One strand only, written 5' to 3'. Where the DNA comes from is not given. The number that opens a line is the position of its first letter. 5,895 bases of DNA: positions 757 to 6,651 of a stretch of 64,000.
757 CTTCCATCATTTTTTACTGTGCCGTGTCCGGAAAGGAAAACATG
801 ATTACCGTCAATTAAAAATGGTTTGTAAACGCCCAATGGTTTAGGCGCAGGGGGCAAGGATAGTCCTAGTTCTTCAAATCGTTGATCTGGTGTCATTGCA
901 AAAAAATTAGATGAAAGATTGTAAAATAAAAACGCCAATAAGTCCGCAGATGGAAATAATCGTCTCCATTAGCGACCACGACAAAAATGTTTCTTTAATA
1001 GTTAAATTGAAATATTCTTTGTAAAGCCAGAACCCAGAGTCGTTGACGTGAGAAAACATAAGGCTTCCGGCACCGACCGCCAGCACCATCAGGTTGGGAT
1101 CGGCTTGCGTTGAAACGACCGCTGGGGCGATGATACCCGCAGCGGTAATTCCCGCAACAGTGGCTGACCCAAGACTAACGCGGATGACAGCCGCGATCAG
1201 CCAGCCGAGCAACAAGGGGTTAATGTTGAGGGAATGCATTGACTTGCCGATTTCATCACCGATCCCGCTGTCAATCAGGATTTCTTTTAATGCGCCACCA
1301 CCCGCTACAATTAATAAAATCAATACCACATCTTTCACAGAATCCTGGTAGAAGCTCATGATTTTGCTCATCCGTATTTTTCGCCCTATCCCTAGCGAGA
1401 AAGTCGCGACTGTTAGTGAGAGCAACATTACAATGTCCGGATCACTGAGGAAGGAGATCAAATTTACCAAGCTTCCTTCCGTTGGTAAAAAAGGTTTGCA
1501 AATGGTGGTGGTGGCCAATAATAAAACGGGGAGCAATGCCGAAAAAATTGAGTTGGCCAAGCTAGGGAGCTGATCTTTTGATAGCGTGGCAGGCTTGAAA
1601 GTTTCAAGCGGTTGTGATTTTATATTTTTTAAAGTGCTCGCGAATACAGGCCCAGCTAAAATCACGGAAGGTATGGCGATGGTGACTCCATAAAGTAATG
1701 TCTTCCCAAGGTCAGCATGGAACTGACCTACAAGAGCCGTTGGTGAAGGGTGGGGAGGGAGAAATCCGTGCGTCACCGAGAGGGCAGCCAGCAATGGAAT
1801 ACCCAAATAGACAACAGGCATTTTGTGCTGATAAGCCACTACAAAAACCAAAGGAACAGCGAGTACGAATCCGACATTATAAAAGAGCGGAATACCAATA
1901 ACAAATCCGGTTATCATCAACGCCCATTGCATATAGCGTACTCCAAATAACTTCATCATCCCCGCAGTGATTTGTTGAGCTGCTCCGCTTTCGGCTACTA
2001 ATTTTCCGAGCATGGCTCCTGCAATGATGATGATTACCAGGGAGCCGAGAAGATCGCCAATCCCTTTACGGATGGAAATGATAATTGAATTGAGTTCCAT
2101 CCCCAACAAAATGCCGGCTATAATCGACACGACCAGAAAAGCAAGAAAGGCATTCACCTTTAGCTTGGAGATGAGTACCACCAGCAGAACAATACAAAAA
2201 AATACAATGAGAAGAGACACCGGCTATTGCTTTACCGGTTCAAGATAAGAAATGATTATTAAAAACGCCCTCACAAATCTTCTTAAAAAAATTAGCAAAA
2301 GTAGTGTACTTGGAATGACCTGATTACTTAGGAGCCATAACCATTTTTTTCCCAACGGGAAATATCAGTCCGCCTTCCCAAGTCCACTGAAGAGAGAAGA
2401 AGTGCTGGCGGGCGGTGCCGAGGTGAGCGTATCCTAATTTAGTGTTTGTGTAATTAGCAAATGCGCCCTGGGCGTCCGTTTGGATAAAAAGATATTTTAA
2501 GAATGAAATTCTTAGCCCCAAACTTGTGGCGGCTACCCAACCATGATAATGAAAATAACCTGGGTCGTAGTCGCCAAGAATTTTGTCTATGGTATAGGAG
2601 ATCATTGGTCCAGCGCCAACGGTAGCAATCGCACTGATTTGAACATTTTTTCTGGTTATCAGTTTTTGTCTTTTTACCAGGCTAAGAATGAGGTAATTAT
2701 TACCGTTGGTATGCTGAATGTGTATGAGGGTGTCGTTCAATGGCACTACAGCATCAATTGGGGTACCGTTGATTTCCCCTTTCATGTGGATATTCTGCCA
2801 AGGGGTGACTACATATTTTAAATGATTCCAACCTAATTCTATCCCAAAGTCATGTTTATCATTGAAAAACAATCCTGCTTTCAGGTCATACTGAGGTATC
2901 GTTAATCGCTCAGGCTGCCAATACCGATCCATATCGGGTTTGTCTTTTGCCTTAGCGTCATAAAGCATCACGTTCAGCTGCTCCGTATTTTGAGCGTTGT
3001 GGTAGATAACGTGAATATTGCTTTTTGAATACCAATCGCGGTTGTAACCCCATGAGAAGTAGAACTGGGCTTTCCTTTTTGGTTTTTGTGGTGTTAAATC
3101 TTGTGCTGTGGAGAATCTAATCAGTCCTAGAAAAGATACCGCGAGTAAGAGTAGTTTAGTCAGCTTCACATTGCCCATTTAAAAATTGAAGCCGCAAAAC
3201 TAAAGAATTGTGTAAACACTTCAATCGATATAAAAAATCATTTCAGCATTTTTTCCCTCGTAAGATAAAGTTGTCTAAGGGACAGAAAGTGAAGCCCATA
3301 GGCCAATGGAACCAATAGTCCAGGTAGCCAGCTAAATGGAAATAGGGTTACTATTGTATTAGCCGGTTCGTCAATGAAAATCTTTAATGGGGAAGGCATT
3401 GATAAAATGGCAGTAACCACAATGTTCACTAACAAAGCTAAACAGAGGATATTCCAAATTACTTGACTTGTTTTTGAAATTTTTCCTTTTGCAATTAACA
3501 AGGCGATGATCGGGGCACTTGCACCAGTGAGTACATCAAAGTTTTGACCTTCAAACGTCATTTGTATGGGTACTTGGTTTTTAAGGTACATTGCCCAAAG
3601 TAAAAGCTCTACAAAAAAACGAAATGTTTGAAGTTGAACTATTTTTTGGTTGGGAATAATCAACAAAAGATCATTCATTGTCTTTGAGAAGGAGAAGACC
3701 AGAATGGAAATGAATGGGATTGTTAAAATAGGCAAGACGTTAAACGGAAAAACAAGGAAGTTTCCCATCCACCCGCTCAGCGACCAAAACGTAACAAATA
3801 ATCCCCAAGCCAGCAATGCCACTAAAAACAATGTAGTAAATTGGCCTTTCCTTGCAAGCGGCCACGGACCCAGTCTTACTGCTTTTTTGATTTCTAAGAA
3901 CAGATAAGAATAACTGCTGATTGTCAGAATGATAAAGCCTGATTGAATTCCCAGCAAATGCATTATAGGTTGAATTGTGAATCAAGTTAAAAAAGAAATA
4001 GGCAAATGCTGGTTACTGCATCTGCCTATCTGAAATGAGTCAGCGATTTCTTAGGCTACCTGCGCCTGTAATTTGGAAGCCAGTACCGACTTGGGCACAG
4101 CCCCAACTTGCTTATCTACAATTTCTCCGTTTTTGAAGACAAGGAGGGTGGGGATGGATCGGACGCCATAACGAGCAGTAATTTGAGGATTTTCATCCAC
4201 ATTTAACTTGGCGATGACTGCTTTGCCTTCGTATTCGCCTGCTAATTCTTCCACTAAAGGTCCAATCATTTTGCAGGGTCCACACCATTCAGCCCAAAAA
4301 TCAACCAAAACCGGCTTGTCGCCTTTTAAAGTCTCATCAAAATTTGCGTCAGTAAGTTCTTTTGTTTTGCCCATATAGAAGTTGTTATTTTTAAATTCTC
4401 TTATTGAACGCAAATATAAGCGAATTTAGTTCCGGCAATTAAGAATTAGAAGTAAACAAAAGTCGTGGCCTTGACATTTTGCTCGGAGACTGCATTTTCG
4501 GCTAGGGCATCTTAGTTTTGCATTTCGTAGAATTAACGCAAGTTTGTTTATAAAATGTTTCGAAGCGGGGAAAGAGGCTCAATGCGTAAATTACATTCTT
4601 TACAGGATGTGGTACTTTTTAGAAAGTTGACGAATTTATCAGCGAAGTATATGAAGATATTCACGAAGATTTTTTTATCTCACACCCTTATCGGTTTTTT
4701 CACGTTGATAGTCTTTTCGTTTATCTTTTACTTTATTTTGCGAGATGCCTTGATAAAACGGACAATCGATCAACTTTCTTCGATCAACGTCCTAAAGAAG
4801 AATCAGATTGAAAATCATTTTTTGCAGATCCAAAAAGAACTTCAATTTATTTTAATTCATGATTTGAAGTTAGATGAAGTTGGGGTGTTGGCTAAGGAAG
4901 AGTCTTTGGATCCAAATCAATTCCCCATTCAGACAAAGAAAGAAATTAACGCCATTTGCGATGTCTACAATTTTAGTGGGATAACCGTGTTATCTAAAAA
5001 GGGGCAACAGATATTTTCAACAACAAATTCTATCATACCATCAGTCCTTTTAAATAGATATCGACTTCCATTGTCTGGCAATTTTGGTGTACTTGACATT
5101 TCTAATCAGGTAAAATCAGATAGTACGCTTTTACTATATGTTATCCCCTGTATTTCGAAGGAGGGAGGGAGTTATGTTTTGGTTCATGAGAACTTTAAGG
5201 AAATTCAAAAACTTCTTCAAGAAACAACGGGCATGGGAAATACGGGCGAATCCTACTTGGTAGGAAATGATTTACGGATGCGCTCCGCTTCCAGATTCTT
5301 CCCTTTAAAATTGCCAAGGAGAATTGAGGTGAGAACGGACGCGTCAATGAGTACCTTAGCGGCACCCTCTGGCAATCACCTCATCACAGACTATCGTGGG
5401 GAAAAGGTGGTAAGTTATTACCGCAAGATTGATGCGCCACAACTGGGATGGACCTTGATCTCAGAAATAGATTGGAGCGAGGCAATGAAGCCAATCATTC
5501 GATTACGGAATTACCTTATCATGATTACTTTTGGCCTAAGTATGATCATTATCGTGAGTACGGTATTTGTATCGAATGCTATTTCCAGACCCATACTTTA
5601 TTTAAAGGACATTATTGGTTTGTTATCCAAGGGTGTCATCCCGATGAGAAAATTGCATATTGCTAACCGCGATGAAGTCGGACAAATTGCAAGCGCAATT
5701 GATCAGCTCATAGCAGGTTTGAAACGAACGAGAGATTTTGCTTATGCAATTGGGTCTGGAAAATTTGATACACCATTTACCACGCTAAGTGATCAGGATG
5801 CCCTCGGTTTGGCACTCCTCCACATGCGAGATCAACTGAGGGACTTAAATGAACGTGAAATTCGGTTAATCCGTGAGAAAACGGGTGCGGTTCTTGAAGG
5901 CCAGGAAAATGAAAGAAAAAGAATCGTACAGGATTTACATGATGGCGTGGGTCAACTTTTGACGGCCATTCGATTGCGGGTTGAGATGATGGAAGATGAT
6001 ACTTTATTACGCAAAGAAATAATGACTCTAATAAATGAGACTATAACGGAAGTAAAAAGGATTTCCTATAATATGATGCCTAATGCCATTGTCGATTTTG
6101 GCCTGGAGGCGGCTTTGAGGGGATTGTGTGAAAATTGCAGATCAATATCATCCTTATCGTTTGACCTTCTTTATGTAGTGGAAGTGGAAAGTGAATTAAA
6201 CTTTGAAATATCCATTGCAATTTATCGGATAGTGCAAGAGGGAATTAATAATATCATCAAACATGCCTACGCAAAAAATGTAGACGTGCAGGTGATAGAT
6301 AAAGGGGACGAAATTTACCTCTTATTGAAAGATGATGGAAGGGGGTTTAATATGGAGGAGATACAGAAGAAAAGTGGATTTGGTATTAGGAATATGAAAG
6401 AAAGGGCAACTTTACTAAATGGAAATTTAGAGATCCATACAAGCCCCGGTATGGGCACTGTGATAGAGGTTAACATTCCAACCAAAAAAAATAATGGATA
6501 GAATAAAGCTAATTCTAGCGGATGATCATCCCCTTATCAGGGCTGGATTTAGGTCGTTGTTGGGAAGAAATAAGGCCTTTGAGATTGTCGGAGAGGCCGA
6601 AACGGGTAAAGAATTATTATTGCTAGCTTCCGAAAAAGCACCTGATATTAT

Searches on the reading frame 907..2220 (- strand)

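Call 46: search_protein_families(library=pfam, proteins=[window:907-2220:-], max_evalue=0.0001)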
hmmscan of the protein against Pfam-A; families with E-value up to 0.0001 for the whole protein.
window:907-2220:- (437 aa): 2 families
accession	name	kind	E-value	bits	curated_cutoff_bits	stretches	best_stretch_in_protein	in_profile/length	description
PF02447.22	GntP_permease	-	5.7e-151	503.6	22.5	1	1-434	1-438/440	GntP family permease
PF03600.22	CitMHS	-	5.5e-13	49.2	31.9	1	19-383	8-336/336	Citrate transporter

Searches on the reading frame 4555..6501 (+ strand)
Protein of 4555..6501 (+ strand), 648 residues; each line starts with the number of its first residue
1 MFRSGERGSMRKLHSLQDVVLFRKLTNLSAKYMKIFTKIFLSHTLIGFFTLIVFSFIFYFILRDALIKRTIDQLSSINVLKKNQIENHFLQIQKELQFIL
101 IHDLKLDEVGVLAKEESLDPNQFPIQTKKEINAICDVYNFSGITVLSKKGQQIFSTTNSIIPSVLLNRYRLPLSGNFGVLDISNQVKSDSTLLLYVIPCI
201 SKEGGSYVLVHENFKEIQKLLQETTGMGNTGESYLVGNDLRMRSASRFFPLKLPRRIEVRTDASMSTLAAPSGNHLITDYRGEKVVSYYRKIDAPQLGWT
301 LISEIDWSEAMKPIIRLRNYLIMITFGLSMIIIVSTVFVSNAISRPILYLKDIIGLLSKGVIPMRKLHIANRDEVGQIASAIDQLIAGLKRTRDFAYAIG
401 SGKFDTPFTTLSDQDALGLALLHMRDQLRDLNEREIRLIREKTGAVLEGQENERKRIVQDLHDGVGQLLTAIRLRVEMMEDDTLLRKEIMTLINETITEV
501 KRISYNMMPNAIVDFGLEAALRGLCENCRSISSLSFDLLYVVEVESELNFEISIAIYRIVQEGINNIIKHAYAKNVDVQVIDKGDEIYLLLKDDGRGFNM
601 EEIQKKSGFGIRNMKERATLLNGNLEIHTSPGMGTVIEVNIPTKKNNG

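Call 46: search_protein_families(library=pfam, proteins=[window:4555-6501:+], max_evalue=0.0001)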
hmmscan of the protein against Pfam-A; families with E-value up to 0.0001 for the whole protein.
window:4555-6501:+ (648 aa): 4 families
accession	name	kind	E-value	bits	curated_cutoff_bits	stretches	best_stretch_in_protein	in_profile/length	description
PF02518.31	HATPase_c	-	8.3e-13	49.2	26.4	1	554-644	4-110/111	Histidine kinase-, DNA gyrase B-, and HSP90-like ATPase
PF07730.19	HisKA_3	-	7.7e-09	36.4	24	1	453-509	1-65/68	Histidine kinase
PF02743.24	dCache_1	-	6.8e-06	26.2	45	1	66-303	3-239/240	Cache domain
PF13581.12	HATPase_c_2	-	4.3e-05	23.9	27.4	1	553-611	29-102/127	Histidine kinase-like ATPase domain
